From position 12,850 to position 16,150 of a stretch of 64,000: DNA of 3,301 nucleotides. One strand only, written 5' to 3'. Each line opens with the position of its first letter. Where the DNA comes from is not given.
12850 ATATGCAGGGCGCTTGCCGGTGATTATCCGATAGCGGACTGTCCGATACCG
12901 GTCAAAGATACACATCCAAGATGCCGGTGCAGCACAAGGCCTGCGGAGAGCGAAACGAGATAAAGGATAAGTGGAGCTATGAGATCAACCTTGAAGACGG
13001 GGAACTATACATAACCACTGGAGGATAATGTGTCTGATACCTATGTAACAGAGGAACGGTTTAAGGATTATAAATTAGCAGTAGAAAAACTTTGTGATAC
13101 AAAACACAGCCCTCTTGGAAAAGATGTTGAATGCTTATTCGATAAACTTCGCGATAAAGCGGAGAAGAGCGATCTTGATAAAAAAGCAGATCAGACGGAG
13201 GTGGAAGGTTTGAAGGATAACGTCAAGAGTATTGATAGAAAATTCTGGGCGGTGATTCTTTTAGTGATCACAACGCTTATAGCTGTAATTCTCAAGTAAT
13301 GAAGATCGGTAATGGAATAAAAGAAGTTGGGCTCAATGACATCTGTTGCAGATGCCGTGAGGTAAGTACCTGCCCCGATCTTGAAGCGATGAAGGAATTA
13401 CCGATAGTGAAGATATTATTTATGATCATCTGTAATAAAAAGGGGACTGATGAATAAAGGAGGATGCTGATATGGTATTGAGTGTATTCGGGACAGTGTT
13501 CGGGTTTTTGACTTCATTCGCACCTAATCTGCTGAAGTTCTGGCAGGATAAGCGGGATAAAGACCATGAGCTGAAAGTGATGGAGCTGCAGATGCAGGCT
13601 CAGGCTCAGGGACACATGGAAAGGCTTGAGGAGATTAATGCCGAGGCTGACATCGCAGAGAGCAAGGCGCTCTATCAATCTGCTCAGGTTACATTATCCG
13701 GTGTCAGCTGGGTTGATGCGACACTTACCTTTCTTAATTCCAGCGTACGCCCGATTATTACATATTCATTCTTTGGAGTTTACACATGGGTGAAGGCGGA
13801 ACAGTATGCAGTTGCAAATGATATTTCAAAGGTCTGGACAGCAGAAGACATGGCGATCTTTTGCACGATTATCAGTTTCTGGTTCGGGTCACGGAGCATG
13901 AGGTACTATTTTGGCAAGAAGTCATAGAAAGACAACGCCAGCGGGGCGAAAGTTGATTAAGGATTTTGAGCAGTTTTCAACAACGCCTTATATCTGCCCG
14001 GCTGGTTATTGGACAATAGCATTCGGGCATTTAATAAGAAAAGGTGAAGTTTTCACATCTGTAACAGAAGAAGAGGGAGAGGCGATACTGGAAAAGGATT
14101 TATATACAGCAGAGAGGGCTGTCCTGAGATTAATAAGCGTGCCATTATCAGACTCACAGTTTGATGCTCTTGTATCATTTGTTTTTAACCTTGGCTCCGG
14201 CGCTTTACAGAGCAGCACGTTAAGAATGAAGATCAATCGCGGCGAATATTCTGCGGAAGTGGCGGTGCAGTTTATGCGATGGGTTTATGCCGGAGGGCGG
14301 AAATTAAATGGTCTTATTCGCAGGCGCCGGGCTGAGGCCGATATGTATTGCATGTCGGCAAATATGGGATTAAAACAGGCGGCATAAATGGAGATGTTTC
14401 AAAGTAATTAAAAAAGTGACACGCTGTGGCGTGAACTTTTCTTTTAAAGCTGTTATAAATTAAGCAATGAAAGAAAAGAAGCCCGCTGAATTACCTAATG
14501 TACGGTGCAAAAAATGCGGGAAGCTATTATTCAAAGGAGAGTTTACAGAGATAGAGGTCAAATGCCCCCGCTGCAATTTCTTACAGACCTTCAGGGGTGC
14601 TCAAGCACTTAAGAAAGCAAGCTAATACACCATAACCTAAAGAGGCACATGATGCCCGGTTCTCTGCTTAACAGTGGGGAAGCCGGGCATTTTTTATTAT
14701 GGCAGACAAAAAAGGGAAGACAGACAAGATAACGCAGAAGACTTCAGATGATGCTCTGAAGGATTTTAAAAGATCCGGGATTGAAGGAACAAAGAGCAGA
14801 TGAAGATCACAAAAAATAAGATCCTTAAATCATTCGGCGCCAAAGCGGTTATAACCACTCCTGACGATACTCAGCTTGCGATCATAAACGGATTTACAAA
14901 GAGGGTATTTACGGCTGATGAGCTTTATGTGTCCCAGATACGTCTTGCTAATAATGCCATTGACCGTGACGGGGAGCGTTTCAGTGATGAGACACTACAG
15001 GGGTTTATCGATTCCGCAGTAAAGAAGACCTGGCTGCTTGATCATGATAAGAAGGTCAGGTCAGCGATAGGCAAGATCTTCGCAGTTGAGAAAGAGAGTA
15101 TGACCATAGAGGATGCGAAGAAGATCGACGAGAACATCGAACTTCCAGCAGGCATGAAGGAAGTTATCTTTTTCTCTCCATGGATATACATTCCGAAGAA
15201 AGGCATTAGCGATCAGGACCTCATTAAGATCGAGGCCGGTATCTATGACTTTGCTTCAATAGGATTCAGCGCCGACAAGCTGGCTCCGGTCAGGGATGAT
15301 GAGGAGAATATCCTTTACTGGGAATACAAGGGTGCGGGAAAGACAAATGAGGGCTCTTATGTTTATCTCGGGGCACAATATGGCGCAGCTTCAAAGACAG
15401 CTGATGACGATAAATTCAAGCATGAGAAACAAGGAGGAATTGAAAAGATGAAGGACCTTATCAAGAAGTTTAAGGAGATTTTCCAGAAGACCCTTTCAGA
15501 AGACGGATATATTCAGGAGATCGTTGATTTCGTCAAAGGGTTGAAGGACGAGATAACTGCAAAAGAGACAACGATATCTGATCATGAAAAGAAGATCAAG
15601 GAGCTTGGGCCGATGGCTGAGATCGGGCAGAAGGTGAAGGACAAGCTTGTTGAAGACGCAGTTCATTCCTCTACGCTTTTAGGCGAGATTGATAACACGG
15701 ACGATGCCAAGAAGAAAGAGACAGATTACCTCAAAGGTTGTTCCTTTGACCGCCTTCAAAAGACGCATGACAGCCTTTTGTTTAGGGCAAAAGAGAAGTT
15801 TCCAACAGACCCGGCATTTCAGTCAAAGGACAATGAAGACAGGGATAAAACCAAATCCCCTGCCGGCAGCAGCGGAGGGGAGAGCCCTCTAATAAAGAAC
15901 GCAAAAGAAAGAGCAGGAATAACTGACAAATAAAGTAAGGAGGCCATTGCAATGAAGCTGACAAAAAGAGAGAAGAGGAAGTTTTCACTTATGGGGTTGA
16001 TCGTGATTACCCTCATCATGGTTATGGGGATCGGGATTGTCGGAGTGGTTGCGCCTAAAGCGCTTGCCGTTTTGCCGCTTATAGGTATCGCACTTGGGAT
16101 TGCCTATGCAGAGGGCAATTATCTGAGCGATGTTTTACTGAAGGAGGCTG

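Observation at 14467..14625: Mu Com-like zinc-ribbon translational regulator encoded between lysis and head genes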

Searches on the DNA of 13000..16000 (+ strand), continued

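Call 94: search_with_rna_model(model_id=R1, sources=[L157, L158, L159, L160, L161, L171, L172, L173, L174, L175, L176, L177, L178, L179, L180, L181, L182, L183, L184, L185, L186, L187, L188, L189, L190, L191, L192, L193, L194, L195, L196, L197, L198, L199, L200, L201, L202, L203, L204, L205, L206, L207, L208, L209, L210, L211, L212, L213, L214, L215, L216, L217, L218, L219, L220, L221, L222, L223, L224, L225, L226, L227, L228, L229, L230, L231, L232, L233, L234, L235, L236, L237, L238, L239, L240, L241, L242, L243, L244, L245, L246, L247, L248, L249, L250, L087, L088, L089, L090, L005, L006], max_evalue=0.01)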
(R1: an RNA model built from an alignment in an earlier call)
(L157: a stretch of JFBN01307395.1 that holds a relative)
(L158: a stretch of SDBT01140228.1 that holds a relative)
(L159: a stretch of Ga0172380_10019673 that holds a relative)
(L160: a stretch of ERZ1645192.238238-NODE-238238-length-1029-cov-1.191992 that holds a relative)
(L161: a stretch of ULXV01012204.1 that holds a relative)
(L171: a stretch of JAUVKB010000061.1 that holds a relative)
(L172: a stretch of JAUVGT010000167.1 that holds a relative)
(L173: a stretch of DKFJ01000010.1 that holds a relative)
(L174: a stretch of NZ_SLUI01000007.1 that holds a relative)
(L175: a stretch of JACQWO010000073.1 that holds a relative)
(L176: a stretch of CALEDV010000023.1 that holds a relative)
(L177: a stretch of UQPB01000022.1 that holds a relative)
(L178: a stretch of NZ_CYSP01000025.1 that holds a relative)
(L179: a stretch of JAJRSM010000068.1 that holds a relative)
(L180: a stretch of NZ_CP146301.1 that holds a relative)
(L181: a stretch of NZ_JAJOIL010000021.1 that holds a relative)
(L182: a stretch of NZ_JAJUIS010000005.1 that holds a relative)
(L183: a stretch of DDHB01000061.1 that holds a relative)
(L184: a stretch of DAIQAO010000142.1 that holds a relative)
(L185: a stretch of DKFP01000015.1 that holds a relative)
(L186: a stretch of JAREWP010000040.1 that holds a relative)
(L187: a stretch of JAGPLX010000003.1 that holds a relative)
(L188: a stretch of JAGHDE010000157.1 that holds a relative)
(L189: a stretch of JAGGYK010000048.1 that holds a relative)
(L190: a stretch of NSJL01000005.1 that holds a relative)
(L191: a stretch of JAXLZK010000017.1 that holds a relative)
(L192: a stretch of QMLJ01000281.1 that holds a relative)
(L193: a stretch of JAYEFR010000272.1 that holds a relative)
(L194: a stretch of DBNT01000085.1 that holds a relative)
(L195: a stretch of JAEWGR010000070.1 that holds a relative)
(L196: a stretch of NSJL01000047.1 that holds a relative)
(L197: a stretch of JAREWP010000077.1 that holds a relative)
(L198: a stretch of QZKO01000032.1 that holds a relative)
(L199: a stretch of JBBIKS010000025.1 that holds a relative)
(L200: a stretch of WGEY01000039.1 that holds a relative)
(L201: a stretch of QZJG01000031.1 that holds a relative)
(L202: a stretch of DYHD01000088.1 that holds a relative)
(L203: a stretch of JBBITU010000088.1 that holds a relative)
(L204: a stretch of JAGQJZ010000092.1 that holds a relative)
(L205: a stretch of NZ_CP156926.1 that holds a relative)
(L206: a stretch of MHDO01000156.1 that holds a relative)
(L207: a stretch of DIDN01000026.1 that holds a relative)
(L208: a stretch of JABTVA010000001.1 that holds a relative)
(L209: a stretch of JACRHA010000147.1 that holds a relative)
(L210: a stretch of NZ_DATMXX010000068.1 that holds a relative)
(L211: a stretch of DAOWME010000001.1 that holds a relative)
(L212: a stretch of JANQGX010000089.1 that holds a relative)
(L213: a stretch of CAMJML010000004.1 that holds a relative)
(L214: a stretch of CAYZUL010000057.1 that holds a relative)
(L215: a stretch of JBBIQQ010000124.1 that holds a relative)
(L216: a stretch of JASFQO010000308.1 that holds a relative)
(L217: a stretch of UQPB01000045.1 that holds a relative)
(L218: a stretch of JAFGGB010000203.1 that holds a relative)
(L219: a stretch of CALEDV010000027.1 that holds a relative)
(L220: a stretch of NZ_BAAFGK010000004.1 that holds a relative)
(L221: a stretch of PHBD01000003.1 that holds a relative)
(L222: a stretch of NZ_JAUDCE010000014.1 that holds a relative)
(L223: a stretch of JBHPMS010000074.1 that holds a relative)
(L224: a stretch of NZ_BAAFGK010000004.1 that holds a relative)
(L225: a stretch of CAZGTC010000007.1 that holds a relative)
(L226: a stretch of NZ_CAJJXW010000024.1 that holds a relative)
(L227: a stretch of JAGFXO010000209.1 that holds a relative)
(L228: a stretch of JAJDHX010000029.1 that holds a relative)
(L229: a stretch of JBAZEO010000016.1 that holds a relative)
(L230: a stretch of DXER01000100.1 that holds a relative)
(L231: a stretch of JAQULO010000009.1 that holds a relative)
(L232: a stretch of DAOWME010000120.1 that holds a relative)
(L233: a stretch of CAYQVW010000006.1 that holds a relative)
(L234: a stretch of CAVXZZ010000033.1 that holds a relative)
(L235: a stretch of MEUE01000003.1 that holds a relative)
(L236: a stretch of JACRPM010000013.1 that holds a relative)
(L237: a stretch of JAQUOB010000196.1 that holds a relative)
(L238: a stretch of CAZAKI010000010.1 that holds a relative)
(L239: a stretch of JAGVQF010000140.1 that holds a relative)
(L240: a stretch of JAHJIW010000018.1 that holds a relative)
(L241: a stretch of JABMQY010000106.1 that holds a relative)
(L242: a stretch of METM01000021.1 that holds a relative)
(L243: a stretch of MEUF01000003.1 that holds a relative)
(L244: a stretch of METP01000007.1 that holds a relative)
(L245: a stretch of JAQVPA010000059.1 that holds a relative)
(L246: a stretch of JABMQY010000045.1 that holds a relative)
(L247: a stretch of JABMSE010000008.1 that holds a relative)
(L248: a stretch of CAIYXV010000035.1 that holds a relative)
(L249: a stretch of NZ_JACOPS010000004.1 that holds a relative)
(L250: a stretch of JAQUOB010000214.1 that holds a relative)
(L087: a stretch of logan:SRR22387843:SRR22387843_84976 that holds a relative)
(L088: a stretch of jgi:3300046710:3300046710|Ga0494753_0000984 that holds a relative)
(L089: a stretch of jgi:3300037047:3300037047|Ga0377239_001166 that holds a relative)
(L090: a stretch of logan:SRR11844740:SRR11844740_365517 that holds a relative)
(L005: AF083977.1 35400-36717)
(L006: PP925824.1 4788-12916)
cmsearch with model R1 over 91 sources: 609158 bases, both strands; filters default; matches with E-value up to 0.01: 17.
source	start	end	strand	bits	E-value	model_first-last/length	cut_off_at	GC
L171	4217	4287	+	69.3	5.5e-16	1-68/68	no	0.49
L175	4203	4270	+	66.2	3.8e-15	1-68/68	no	0.5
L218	4219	4284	+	65.3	6.7e-15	1-68/68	no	0.55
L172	4787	4856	+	64.1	1.5e-14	1-68/68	no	0.43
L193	4265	4340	+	61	1e-13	1-68/68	no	0.45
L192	870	928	+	57.1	1.1e-12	1-68/68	no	0.46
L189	4271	4330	+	54.5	5.4e-12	1-68/68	no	0.37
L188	3530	3589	+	53.9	7.8e-12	1-68/68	no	0.37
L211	661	723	+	44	3.8e-09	1-68/68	no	0.41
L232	664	743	+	41.6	1.6e-08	1-68/68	no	0.45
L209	4205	4262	+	39.7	5.5e-08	1-68/68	no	0.48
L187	4275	4338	+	30.6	1.5e-05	1-68/68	no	0.67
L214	4207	4264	+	27.2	0.00013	1-68/68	no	0.5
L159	4211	4277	+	26.2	0.00024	1-68/68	no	0.45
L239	4012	4065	+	22.8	0.0019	1-68/68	no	0.48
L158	2528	2588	+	22.6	0.0022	1-68/68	no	0.43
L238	4189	4247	+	20.5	0.0079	1-68/68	no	0.46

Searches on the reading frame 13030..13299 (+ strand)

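Call 3: search_protein_families(library=pfam, proteins=[window:13030-13299:+], max_evalue=1)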
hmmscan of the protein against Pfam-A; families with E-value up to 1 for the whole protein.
window:13030-13299:+ (89 aa): 1 family
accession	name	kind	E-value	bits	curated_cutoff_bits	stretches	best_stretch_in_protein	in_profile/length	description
PF10779.14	XhlA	-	0.086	13.5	34.7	1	37-87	13-63/67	Haemolysin XhlA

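Call 9: search_protein_families(library=phrogs, proteins=[window:13030-13299:+], max_evalue=0.001)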
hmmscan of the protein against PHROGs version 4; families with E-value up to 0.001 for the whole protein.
window:13030-13299:+ (89 aa): 0 families

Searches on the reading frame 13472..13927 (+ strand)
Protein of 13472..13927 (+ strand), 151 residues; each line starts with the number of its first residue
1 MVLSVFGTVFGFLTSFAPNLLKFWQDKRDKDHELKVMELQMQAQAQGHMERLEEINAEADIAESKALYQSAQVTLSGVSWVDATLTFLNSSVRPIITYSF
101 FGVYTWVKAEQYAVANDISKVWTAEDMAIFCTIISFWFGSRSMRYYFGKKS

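Call 3: search_protein_families(library=pfam, proteins=[window:13472-13927:+], max_evalue=1)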
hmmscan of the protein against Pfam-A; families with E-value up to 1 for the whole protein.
window:13472-13927:+ (151 aa): 1 family
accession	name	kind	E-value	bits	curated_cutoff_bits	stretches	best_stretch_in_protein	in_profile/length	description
PF11351.13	GTA_holin_3TM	-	0.62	11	24.8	0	41-142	22-123/123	Holin of 3TMs, for gene-transfer release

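Call 9: search_protein_families(library=phrogs, proteins=[window:13472-13927:+], max_evalue=0.001)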
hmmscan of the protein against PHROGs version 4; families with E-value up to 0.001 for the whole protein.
window:13472-13927:+ (151 aa): 1 family
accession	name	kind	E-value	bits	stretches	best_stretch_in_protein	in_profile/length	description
phrog_6637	-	unknown function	1.1e-29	104.5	1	3-143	4-154/160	-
